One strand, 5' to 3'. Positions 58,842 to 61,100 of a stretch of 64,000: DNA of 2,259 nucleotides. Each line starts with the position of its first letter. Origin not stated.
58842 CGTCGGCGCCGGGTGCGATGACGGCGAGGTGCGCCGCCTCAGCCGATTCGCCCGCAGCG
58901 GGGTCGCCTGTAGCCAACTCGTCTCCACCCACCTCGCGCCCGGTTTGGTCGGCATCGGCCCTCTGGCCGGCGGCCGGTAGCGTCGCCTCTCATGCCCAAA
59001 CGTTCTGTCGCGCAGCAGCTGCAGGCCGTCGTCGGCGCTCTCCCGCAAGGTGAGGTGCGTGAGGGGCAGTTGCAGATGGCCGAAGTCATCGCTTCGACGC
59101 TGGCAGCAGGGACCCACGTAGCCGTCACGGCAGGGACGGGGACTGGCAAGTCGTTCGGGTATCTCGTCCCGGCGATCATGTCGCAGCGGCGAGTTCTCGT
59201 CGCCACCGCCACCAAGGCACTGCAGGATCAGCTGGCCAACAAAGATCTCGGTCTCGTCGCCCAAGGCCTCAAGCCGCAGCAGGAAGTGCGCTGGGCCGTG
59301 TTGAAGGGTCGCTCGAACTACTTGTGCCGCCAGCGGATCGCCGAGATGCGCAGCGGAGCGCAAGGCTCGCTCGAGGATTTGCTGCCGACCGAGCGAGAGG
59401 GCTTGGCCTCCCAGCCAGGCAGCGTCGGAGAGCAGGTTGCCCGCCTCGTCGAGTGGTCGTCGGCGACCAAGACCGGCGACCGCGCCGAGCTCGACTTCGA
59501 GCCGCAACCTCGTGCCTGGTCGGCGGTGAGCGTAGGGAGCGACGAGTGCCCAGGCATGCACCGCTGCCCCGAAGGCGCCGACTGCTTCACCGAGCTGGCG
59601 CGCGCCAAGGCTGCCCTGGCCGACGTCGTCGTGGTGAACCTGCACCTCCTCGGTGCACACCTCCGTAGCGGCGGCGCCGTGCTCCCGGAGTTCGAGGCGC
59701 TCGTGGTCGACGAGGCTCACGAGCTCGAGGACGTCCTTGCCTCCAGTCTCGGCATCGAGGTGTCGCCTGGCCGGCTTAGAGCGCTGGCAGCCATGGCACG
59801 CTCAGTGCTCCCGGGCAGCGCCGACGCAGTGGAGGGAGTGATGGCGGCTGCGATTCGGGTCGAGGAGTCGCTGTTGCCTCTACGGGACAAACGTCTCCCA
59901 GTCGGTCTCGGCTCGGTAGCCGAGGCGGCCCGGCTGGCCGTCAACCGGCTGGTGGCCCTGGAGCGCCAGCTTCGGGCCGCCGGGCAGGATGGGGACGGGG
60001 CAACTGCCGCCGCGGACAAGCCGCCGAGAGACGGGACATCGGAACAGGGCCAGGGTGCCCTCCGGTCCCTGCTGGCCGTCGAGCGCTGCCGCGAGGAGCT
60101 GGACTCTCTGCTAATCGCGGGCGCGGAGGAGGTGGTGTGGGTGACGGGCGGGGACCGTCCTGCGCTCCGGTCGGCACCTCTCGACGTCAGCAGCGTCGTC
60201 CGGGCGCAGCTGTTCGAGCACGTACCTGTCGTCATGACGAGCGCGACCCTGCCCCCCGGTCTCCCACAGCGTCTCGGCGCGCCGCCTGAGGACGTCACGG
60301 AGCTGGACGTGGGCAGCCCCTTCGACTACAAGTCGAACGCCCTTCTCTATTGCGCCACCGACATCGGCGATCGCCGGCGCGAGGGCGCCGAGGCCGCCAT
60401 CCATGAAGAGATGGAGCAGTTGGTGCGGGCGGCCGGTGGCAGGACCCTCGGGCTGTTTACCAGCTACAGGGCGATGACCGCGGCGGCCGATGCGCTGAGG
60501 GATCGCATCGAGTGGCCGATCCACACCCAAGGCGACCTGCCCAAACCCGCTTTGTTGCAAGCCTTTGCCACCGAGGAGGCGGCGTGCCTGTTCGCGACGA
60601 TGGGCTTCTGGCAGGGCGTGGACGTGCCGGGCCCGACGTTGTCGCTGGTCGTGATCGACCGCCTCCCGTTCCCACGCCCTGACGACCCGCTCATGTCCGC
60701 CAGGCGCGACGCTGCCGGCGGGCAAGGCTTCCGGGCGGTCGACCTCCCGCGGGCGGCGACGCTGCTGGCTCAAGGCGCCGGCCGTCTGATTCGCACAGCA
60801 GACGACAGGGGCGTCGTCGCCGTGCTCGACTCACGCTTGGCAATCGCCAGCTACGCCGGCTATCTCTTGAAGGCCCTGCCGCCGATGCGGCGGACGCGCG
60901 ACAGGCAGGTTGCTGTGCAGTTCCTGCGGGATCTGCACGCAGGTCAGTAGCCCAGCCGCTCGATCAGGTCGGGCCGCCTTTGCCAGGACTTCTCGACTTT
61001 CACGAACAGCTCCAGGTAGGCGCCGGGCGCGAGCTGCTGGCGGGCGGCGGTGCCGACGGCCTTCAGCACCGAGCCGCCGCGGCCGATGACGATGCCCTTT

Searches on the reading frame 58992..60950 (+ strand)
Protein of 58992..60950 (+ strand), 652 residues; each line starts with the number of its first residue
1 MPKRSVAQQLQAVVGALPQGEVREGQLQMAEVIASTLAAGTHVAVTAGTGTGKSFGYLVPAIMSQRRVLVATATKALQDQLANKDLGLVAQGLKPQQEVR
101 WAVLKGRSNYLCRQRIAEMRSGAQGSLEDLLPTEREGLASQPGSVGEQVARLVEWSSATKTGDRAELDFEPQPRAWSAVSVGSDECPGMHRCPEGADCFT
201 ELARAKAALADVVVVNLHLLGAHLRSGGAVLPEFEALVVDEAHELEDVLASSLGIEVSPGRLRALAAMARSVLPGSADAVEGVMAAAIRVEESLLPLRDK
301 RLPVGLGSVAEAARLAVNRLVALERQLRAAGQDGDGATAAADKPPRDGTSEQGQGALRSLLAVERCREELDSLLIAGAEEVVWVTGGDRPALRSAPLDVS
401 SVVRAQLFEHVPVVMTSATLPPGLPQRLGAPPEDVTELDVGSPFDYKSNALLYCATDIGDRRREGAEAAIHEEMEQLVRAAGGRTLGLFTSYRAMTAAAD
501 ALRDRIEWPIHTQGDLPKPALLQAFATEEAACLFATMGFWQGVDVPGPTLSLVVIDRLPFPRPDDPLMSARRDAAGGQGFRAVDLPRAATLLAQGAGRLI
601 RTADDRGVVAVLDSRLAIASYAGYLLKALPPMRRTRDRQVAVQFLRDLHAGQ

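Call 27: find_encoding_contigs(protein=window:58992-60950:+, flank=10000, max_places=1)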
Protein window:58992-60950:+ (652 aa): 2 contigs read that carry it; 1 place shown.
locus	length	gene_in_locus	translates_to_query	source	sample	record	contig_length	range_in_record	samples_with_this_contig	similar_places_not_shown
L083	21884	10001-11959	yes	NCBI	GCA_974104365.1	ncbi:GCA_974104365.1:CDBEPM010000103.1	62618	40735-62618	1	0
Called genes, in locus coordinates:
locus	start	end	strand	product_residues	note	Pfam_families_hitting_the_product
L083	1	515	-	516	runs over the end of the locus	PF00221:Lyase_aromatic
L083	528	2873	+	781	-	PF01757:Acyl_transf_3, PF19040:SGNH, PF04311:DUF459 (weak)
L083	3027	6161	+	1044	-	PF12705:PDDEXK_1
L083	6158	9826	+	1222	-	PF00580:UvrD-helicase, PF13245:AAA_19, PF13361:UvrD_C, PF13538:UvrD_C_2 (faint), PF12705:PDDEXK_1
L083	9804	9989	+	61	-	-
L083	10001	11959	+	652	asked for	PF00270:DEAD (faint), PF13307:Helicase_C_2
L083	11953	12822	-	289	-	PF03193:RsgA_GTPase (faint), PF00350:Dynamin_N (faint), PF01926:MMR_HSR1, PF02421:FeoB_N, PF00009:GTP_EFTU (weak), PF07650:KH_2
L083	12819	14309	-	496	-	PF01595:CNNM, PF00571:CBS (weak), PF03471:CorC_HlyC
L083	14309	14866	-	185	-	PF02130:YbeY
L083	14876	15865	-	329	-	PF02562:PhoH, PF13604:AAA_30 (weak), PF13245:AAA_19 (weak)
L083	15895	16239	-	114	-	PF11969:DcpS_C, PF01230:HIT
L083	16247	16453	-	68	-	PF12728:HTH_17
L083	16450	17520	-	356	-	PF04055:Radical_SAM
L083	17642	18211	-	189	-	PF13560:HTH_31, PF01381:HTH_3, PF21179:BldD-like_C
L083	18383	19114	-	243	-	PF04452:Methyltrans_RNA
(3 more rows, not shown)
